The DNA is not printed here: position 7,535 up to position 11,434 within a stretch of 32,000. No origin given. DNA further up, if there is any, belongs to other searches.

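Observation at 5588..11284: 1,898-aa giant ORF with no recognisable domain, repeat, signal or TM segment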

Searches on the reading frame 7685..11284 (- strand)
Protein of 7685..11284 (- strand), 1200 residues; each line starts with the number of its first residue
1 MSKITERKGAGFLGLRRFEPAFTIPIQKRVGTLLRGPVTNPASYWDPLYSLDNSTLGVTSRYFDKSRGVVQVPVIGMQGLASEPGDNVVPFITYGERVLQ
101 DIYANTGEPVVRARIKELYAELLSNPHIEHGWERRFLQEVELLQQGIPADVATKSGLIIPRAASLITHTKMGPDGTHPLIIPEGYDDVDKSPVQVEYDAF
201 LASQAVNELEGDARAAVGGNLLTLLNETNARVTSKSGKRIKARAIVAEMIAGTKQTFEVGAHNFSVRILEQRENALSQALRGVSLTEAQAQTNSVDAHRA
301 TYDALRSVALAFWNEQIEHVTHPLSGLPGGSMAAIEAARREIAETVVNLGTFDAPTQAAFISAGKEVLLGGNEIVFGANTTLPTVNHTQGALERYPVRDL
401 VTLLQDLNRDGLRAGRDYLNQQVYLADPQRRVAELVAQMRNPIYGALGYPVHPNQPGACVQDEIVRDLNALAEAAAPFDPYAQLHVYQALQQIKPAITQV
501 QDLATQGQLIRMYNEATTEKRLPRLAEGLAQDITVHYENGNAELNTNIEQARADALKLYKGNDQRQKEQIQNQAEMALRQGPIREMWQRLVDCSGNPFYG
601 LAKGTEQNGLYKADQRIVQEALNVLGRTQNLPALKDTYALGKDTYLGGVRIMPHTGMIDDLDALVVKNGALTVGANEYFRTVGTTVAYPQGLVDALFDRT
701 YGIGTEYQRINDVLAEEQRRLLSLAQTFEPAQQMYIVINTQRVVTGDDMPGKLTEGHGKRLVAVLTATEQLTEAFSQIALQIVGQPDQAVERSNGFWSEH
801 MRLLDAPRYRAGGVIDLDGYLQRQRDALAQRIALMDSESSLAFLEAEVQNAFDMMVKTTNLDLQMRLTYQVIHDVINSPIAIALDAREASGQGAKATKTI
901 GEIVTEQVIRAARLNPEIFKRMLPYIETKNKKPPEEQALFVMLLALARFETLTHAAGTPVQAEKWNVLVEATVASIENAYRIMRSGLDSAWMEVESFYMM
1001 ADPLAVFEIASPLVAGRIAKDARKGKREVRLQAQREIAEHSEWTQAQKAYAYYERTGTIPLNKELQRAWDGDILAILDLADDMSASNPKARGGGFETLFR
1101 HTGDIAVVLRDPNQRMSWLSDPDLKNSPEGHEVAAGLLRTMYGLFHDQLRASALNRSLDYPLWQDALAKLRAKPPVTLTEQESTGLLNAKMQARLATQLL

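Call 41: search_protein_representatives(protein=window:7685-11284:-)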
Query: 1200 residues. Proteins with E-value up to 0.001 (for the whole library): 12; up to 1e-10: 6; up to 1e-30: 3. The best 12 are listed.
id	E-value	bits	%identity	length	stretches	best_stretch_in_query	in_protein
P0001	0.0e+00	2680.2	100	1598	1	1-1200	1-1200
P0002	9.4e-163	560.2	34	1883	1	20-1200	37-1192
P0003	1.9e-51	191.6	28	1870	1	31-1132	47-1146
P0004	1.7e-22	95.7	27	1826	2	13-624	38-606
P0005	1.4e-16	76.1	27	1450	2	787-1110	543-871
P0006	5.4e-14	67.6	31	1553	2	796-1061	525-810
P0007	3.1e-10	55.1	25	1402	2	560-852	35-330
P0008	9.4e-08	46.9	28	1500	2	796-1047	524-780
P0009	5.5e-06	41.1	25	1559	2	797-1074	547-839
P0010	9.4e-06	40.3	25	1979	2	788-1008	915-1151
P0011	1.2e-05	39.9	33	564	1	831-1030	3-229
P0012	3.0e-05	38.6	27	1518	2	687-904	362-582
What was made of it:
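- The exhaustive HMMER scan gave 12 matches with E < 1e-3: the query's own cluster plus 11 relatives, ten of 1,400-1,980 aa and one 564-aa fragment (call 41). The distribution is very narrow, 12 clusters among 1.84 billion representatives (call 41). The length is conserved at 1,826-1,979 aa in the closer relatives (call 41).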

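Call 42: find_encoding_contigs(protein=P0002, flank=10000, max_places=3)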
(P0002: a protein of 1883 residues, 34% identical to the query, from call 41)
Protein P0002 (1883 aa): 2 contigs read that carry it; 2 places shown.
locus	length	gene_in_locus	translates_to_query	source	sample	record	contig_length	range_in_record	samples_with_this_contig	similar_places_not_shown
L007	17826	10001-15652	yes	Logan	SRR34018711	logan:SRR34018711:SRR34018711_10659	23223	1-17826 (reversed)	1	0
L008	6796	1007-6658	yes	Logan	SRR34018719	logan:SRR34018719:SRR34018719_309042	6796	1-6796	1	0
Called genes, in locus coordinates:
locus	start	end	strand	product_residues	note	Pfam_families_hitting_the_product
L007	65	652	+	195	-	PF02357:NusG, PF00467:KOW (weak)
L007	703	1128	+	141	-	PF03946:Ribosomal_L11_N, PF00298:Ribosomal_L11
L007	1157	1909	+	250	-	PF00687:Ribosomal_L1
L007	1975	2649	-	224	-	PF13189:Cytidylate_kin2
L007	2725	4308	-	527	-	PF13431:TPR_17 (faint), PF00515:TPR_1 (faint), PF07719:TPR_2 (faint), PF13374:TPR_10 (faint), PF13428:TPR_14 (faint), PF13432:TPR_16 (faint), PF13176:TPR_7 (faint), PF13424:TPR_12 (weak), +3 more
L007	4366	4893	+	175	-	-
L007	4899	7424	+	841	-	PF00690:Cation_ATPase_N, PF00122:E1-E2_ATPase, PF00702:Hydrolase, PF13246:Cation_ATPase, PF00689:Cation_ATPase_C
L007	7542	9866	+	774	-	-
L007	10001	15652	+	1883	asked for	-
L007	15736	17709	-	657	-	PF00456:Transketolase_N, PF13292:DXP_synthase_N (weak), PF00676:E1_dh (weak), PF02779:Transket_pyr, PF02780:Transketolase_C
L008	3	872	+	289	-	?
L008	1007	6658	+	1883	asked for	-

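Call 43: search_protein_families(library=pfam, proteins=[P0002, P0003, P0004, P0005, P0006, P0007], max_evalue=0.01)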
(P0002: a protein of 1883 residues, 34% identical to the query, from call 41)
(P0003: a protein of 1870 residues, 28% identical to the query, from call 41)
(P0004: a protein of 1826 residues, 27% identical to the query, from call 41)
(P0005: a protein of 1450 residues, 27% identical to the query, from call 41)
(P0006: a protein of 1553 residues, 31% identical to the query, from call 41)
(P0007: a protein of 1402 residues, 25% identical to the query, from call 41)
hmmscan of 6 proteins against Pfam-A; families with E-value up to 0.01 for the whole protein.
P0002 (1883 aa): 0 families

P0003 (1870 aa): 0 families

P0004 (1826 aa): 0 families

P0005 (1450 aa): 0 families

P0006 (1553 aa): 1 family
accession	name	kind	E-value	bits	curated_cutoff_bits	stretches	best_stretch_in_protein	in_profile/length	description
PF07957.16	DUF3294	-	0.0077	16.4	20.6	0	1383-1454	104-177/213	Protein of unknown function (DUF3294)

P0007 (1402 aa): 0 families

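Call 44: find_encoding_contigs(protein=P0003, flank=10000, max_places=2)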
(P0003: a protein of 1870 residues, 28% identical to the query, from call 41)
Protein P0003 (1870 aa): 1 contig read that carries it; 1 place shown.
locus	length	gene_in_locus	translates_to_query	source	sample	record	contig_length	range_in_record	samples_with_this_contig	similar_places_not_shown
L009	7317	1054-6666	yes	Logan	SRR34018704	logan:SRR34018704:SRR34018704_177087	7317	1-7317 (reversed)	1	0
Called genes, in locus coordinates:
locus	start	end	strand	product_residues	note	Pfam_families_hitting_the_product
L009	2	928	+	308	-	?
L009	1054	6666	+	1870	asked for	-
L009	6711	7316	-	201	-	?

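Call 45: find_encoding_contigs(protein=P0004, flank=10000, max_places=2)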
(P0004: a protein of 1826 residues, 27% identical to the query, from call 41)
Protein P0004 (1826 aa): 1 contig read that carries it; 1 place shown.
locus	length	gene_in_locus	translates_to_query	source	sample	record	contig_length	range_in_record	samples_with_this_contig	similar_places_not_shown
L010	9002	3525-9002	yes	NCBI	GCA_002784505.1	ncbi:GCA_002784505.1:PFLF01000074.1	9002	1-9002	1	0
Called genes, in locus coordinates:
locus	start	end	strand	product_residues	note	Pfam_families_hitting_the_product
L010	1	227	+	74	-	?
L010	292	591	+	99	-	PF04365:BrnT_toxin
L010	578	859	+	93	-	PF12441:CopG_antitoxin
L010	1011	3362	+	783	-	-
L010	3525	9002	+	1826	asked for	?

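Call 46: find_encoding_contigs(protein=P0005, flank=10000, max_places=2)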
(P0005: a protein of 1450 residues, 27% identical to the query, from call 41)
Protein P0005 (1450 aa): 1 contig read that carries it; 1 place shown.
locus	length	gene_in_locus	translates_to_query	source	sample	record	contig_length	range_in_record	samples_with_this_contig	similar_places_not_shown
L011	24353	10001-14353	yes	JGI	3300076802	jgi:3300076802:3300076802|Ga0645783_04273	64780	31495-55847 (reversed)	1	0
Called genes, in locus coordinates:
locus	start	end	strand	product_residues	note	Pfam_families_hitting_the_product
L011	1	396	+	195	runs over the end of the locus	PF02357:NusG, PF00467:KOW (weak)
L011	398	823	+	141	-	PF03946:Ribosomal_L11_N, PF00298:Ribosomal_L11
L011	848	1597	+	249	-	PF00687:Ribosomal_L1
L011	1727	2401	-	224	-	PF13189:Cytidylate_kin2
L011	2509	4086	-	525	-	PF13424:TPR_12 (faint), PF13431:TPR_17 (faint), PF07719:TPR_2 (faint), PF13174:TPR_6 (faint), PF13176:TPR_7 (faint), PF13414:TPR_11 (weak), PF13432:TPR_16 (weak), PF00515:TPR_1 (weak), +4 more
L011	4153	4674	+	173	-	-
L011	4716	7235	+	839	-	PF00690:Cation_ATPase_N, PF00122:E1-E2_ATPase, PF00702:Hydrolase, PF13246:Cation_ATPase, PF00689:Cation_ATPase_C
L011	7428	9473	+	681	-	-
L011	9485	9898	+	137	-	-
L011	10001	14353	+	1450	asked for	-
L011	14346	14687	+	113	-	-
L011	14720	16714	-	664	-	PF00456:Transketolase_N, PF13292:DXP_synthase_N (weak), PF00676:E1_dh (weak), PF02779:Transket_pyr, PF02780:Transketolase_C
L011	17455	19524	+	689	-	PF02629:CoA_binding, PF13380:CoA_binding_2, PF19045:Ligase_CoA_2 (faint), PF13607:Succ_CoA_lig, PF13549:ATP-grasp_5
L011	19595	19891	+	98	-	-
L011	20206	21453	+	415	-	PF04107:GCS2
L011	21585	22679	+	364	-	PF00579:tRNA-synt_1b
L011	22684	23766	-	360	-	-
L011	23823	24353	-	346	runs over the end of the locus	-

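Call 72: find_encoding_contigs(protein=P0010, flank=8000, max_places=1)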
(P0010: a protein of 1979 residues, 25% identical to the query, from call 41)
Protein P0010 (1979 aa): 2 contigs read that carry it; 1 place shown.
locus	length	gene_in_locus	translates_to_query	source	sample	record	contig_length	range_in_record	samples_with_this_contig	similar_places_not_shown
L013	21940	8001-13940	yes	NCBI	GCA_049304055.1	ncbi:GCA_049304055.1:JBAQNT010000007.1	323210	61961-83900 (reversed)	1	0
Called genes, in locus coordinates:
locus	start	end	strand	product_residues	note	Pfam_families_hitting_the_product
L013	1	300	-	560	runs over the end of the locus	PF00702:Hydrolase, PF13419:HAD_2, PF13242:Hydrolase_like (weak), PF03881:Fructosamin_kin (weak), PF01636:APH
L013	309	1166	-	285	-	PF00892:EamA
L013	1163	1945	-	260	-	PF01978:TrmB, PF12802:MarR_2 (weak)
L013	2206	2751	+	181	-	-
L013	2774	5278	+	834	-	PF00690:Cation_ATPase_N, PF00122:E1-E2_ATPase, PF00702:Hydrolase, PF13246:Cation_ATPase, PF00689:Cation_ATPase_C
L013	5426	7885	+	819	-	-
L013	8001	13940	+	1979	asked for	-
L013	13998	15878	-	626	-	PF13292:DXP_synthase_N, PF00456:Transketolase_N, PF00676:E1_dh (weak), PF02779:Transket_pyr, PF02780:Transketolase_C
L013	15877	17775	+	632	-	PF00990:GGDEF (faint)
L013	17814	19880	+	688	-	PF02629:CoA_binding, PF13380:CoA_binding_2, PF13607:Succ_CoA_lig, PF19045:Ligase_CoA_2, PF13549:ATP-grasp_5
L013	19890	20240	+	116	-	-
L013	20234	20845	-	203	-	-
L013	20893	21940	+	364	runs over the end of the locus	PF00579:tRNA-synt_1b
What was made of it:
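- On Polymorphic toxins / large effector toxins: The downstream gene is not conserved between loci (calls 42, 46, 72).
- On Phage tape-measure or virion giant proteins: The context is a conserved chromosomal one (calls 42, 46, 72).
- The position is a conserved chromosomal one, between the P-type ATPase and transketolase (calls 42, 46, 72).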

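Call 73: find_encoding_contigs(protein=P0007, flank=8000, max_places=1)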
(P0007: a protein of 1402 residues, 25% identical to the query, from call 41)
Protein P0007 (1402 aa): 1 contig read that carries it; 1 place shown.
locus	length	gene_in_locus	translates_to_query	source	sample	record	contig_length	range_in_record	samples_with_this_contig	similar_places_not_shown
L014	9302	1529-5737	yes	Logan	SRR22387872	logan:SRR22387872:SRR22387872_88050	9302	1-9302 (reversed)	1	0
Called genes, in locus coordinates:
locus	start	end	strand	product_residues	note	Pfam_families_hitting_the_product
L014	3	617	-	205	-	?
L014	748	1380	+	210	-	-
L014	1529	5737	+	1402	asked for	-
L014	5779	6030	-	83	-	-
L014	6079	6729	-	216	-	-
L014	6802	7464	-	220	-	-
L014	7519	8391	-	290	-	PF00149:Metallophos, PF12850:Metallophos_2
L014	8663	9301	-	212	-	?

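Call 74: find_encoding_contigs(protein=P0009, flank=8000, max_places=1)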
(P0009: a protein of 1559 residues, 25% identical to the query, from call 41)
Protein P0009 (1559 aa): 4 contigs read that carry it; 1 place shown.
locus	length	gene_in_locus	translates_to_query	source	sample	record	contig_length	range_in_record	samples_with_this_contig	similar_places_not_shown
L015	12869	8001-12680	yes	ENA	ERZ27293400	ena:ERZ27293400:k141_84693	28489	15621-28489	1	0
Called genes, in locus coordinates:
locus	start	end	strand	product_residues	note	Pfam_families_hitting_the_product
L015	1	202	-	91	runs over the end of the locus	-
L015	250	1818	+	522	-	PF00300:His_Phos_1, PF01636:APH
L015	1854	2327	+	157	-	PF01467:CTP_transf_like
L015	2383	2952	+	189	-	-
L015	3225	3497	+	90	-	PF04014:MazE_antitoxin (weak)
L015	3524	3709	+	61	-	-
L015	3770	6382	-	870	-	-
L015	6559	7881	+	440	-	-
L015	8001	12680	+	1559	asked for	-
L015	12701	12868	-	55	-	?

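Call 98: search_protein_families(library=pfam, proteins=[L007:7542-9866:+, L010:1011-3362:+, L011:7428-9473:+, L013:5426-7885:+, L015:6559-7881:+, L014:748-1380:+, L011:9485-9898:+, L011:14346-14687:+, L015:3770-6382:-], max_evalue=0.1)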
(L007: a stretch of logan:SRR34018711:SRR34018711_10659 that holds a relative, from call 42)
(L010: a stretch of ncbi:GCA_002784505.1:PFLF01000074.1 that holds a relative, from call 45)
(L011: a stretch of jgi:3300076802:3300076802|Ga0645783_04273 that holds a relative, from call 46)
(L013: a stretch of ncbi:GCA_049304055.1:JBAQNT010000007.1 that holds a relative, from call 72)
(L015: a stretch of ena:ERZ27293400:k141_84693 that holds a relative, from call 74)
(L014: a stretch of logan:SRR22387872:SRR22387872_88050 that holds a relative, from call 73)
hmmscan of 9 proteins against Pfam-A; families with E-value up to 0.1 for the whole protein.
L007:7542-9866:+ (774 aa): 0 families

L010:1011-3362:+ (783 aa): 0 families

L011:7428-9473:+ (681 aa): 0 families

L013:5426-7885:+ (819 aa): 0 families

L015:6559-7881:+ (440 aa): 0 families

L014:748-1380:+ (210 aa): 0 families

L011:9485-9898:+ (137 aa): 0 families

L011:14346-14687:+ (113 aa): 0 families

L015:3770-6382:- (870 aa): 0 families

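Call 107: find_encoding_contigs(protein=P0012, flank=6000, max_places=1)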
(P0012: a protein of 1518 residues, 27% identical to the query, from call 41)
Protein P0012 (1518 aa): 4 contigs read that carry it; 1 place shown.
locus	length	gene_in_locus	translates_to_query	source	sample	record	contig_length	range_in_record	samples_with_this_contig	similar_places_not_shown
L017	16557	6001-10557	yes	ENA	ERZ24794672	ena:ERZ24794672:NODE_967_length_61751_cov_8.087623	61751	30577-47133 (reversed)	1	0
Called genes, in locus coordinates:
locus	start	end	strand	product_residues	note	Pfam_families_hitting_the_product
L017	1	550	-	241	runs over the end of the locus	PF26317:CntK_N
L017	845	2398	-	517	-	PF07555:NAGidase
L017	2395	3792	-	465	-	-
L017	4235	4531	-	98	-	PF01371:Trp_repressor, PF13384:HTH_23 (weak)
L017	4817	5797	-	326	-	-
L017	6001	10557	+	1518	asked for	-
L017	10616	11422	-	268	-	-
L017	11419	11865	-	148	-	PF09136:Glucodextran_B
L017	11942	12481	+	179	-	PF13483:Lactamase_B_3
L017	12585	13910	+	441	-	PF00772:DnaB, PF03796:DnaB_C, PF13481:AAA_25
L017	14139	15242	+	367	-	PF01864:CarS-like, PF01066:CDP-OH_P_transf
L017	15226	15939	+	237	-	PF13263:PHP_C (weak)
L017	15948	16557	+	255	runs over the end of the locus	PF00106:adh_short, PF08659:KR, PF13561:adh_short_C2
